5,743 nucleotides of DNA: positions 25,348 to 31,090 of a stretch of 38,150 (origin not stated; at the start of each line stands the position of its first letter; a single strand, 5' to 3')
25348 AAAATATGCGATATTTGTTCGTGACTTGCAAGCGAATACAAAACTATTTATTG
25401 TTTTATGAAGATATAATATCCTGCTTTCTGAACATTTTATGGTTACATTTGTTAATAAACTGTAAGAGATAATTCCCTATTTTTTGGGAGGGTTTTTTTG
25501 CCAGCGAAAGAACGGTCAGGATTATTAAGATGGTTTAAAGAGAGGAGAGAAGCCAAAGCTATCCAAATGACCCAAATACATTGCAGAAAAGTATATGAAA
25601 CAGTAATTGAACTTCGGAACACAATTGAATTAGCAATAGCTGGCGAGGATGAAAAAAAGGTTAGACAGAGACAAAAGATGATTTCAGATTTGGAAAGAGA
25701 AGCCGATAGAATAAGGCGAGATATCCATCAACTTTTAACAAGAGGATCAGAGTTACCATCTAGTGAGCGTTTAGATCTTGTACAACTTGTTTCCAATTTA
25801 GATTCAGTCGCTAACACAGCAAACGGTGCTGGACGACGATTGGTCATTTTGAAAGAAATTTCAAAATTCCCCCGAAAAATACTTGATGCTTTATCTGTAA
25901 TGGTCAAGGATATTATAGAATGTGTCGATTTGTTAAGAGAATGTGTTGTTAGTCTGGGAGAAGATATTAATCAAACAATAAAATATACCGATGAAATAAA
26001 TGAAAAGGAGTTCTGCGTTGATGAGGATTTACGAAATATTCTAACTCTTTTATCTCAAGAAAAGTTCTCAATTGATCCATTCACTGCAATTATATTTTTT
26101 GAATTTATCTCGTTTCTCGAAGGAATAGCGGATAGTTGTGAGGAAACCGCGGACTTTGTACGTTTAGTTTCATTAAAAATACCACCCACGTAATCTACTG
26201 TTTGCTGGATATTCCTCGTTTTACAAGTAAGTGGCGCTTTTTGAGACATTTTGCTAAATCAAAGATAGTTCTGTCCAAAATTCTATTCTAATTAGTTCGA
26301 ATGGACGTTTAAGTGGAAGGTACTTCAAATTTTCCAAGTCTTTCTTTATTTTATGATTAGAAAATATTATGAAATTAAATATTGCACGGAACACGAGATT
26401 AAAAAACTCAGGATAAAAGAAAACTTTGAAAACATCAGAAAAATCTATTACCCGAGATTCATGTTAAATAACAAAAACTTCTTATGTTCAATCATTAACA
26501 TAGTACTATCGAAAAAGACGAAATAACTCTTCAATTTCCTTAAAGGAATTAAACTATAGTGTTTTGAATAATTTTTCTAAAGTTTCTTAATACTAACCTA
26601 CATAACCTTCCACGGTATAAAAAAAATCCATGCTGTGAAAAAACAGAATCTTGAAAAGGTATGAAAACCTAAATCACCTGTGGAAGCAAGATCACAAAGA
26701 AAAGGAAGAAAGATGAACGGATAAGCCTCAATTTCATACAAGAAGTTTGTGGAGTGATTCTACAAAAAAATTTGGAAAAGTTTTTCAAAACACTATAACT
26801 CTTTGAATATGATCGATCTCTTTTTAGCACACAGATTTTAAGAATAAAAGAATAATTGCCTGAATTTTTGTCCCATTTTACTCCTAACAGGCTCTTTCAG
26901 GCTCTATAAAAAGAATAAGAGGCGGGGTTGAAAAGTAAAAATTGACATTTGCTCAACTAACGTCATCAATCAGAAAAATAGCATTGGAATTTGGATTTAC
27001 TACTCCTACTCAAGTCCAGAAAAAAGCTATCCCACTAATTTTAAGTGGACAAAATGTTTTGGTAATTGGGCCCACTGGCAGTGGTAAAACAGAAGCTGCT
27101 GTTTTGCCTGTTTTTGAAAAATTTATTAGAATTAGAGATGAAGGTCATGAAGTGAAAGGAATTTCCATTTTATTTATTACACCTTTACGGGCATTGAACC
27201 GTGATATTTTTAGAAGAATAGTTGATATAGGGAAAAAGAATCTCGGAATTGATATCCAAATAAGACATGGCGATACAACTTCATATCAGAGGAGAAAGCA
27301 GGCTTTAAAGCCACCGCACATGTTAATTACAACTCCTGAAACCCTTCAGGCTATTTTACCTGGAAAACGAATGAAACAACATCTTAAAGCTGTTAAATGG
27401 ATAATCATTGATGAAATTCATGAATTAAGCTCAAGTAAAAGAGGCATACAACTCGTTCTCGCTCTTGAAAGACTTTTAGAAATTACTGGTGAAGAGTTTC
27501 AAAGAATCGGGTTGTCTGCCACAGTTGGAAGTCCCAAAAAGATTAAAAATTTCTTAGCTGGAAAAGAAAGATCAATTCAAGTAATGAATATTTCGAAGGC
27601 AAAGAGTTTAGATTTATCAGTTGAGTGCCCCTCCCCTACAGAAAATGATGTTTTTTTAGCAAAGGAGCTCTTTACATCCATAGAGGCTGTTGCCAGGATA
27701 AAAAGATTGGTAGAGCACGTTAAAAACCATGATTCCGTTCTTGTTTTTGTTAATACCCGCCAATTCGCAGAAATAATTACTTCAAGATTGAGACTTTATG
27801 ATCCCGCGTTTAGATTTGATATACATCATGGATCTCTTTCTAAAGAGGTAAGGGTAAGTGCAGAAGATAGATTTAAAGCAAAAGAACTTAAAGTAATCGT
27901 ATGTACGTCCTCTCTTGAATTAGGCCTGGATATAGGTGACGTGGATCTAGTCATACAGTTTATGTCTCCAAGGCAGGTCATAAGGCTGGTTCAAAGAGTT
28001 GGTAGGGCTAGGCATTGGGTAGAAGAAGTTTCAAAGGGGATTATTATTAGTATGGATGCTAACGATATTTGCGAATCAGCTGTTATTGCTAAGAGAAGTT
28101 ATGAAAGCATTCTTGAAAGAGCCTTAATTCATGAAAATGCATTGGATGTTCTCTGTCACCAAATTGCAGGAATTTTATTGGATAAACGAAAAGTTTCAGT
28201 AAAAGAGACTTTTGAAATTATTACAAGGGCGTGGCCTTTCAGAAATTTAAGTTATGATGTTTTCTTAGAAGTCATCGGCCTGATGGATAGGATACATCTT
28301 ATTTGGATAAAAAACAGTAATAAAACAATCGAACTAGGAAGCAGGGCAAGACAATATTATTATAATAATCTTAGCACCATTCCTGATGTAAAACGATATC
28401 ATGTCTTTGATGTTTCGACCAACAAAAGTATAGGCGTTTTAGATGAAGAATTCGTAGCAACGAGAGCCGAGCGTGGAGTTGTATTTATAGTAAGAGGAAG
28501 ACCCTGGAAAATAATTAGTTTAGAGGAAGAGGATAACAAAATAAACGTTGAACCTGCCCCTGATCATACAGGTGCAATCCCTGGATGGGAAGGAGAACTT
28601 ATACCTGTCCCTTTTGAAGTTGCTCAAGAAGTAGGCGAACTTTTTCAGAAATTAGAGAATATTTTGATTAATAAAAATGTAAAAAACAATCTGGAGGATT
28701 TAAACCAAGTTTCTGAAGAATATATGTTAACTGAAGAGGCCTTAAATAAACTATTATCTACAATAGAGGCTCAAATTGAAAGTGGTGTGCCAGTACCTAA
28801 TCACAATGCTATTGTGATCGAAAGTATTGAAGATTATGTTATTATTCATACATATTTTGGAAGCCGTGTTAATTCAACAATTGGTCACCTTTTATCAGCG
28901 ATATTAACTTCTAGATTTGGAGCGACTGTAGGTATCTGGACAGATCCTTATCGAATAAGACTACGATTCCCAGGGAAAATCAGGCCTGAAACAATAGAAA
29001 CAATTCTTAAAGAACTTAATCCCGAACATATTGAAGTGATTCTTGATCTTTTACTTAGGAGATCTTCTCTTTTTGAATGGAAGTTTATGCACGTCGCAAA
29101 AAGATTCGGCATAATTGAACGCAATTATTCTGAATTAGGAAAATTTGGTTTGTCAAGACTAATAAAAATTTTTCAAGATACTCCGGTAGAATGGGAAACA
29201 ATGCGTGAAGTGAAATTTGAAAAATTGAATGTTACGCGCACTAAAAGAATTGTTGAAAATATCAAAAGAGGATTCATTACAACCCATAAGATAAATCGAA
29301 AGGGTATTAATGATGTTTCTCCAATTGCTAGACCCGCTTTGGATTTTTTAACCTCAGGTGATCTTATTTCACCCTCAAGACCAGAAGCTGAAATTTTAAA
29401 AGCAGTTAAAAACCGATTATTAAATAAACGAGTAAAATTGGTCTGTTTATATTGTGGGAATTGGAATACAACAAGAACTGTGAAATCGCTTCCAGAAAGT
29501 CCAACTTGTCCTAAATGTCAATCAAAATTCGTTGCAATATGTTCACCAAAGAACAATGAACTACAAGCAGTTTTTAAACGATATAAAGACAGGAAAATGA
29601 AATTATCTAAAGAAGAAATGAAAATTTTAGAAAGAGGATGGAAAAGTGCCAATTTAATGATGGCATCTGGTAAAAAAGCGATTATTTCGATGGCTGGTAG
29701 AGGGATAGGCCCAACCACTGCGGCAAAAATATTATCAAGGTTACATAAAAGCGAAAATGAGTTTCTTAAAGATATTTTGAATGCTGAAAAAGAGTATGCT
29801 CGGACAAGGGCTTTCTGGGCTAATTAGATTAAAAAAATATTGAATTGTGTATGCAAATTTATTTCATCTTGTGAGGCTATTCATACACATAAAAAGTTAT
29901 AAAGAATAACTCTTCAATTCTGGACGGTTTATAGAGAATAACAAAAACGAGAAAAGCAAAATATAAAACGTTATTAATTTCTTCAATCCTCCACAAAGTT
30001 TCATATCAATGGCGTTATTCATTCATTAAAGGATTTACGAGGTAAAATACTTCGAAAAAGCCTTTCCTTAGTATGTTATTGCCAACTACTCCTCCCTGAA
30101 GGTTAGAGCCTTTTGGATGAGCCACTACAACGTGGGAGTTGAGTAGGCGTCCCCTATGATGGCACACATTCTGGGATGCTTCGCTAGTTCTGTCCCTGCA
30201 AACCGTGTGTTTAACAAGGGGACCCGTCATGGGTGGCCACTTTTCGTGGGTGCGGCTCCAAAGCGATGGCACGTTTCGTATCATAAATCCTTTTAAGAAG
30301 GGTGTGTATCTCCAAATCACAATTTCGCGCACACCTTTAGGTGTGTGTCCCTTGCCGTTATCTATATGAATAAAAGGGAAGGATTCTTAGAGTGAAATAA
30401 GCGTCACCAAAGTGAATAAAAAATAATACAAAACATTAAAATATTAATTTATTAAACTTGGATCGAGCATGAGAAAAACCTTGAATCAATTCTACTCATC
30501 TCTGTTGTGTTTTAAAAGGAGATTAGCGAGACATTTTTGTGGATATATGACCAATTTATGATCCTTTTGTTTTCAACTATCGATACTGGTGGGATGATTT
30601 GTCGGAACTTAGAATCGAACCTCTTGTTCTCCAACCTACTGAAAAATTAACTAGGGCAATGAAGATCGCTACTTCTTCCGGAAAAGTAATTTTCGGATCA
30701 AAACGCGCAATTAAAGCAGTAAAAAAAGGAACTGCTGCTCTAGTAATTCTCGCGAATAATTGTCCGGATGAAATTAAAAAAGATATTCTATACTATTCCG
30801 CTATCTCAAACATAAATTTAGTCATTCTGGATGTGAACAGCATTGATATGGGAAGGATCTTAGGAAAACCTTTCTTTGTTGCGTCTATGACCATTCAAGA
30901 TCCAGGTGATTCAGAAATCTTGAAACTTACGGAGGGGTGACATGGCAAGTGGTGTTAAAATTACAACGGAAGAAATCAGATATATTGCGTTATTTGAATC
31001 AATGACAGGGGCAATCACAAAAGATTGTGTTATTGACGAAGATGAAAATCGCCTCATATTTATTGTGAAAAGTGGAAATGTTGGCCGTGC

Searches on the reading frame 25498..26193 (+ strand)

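Call 14: search_protein_families(library=pfam, proteins=[window:25498-26193:+], max_evalue=0.01)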
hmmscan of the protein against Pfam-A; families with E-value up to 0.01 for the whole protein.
window:25498-26193:+ (231 aa): 3 families
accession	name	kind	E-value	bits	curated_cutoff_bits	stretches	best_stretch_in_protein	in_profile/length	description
PF01865.21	PhoU_div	-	8.5e-25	87.8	24.4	1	18-226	6-213/214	Protein of unknown function DUF47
PF01895.24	PhoU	-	1.4e-06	29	23.5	1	135-220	4-88/89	PhoU domain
PF10157.14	BORCS6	-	0.0034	18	35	0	125-186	27-88/101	BLOC-1-related complex sub-unit 6 C-terminal helix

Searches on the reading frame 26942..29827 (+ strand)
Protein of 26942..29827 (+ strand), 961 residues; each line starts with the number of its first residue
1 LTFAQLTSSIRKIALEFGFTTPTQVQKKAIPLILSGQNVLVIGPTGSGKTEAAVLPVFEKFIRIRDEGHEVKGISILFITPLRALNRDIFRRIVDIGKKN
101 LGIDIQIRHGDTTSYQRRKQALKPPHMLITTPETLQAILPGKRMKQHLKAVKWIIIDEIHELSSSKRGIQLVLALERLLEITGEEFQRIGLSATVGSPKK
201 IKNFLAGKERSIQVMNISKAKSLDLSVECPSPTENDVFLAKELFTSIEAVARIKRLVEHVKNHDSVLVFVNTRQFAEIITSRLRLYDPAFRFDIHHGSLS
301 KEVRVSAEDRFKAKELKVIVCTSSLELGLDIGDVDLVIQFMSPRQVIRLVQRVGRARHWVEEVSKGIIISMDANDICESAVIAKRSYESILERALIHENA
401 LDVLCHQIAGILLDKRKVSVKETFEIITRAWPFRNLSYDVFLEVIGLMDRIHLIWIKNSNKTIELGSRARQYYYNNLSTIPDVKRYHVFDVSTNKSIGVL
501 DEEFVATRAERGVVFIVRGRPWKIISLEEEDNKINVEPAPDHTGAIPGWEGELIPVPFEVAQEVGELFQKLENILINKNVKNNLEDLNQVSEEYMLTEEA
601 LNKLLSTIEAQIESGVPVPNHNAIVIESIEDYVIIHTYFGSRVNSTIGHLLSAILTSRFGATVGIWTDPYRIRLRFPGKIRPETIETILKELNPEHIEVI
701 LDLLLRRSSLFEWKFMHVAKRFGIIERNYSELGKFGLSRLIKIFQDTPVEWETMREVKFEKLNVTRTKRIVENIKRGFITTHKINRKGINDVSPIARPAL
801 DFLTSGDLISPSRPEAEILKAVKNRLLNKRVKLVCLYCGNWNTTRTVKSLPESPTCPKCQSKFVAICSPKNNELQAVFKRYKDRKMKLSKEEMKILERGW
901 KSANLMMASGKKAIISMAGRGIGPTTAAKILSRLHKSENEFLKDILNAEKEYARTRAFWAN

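Call 14: search_protein_families(library=pfam, proteins=[window:26942-29827:+], max_evalue=0.01)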
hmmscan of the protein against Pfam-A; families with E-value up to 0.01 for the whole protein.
window:26942-29827:+ (961 aa): 7 families
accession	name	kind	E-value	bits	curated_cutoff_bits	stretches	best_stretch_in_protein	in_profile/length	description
PF00270.35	DEAD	-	2.1e-39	135.4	26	1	23-196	1-161/167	DEAD/DEAH box helicase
PF08494.16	DEAD_assoc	-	5.3e-33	114.9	23.5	1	618-795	1-190/191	DEAD/H associated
PF00271.37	Helicase_C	-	2e-22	80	23.5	1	252-356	5-106/110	Helicase conserved C-terminal domain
PF19306.5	WH_Lhr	-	1.6e-12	47.6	27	1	391-544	8-166/168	Large helicase-related protein, winged helix domain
PF04851.21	ResIII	-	7.2e-10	39.5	22.5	1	23-195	5-162/164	Type III restriction enzyme, res subunit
PF22590.2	Cas3-like_C_2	-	9.4e-05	23.1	27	1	265-356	4-101/106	CRISPR-associated nuclease/helicase Cas3, C-terminal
PF13245.12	AAA_19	-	0.0049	17.5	25.1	0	26-164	1-104/134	AAA domain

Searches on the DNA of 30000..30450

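Call 16: search_rna_families(source=window, start=30000, end=30450, threshold=evalue, max_evalue=10, show_alignments=1)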
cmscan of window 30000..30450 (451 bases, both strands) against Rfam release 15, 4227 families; matches with E-value up to 10: 0.
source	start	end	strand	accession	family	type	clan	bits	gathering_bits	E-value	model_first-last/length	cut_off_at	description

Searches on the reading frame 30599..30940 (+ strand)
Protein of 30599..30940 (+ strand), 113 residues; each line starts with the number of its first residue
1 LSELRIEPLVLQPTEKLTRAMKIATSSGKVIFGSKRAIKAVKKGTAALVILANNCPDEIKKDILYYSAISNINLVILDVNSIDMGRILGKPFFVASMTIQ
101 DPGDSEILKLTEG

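Call 14: search_protein_families(library=pfam, proteins=[window:30599-30940:+], max_evalue=0.01)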
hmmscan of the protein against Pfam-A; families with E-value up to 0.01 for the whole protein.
window:30599-30940:+ (113 aa): 1 family
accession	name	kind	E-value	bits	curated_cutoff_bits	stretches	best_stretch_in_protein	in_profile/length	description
PF01248.31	Ribosomal_L7Ae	-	3.3e-19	68.8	22.1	1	16-108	2-94/95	Ribosomal protein L7Ae/L30e/S12e/Gadd45 family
